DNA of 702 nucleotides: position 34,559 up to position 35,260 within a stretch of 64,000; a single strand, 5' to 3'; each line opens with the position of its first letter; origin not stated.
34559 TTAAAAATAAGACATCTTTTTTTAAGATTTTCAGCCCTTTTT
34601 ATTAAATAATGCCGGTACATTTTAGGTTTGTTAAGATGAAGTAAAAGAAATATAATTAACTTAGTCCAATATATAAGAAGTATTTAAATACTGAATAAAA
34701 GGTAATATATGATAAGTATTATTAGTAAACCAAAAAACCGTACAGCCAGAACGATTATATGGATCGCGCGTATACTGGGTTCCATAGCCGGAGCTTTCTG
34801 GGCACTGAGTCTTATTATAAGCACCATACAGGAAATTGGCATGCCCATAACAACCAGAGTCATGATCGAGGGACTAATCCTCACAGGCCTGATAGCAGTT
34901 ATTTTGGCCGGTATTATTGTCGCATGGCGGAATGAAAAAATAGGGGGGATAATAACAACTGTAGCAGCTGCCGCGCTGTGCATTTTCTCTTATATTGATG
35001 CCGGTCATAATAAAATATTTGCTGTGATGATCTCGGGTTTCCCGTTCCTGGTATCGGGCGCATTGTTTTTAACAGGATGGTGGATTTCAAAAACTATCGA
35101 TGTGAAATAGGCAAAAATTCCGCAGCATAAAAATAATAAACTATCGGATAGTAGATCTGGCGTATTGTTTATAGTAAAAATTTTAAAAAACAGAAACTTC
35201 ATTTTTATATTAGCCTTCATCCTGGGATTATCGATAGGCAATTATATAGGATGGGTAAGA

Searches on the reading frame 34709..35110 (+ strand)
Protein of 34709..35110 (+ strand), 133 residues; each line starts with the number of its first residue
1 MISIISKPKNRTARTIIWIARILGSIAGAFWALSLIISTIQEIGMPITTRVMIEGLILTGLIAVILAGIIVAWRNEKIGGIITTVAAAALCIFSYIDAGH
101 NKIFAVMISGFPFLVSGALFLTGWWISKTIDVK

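Call 60: search_protein_families(library=pfam, proteins=[window:34709-35110:+], max_evalue=0.00001)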
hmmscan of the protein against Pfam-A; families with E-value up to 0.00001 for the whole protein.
window:34709-35110:+ (133 aa): 1 family
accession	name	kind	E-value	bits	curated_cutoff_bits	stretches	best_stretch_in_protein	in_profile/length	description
PF24709.1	DUF7670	-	2.4e-12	47.7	29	1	10-129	2-115/118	Domain of unknown function (DUF7670)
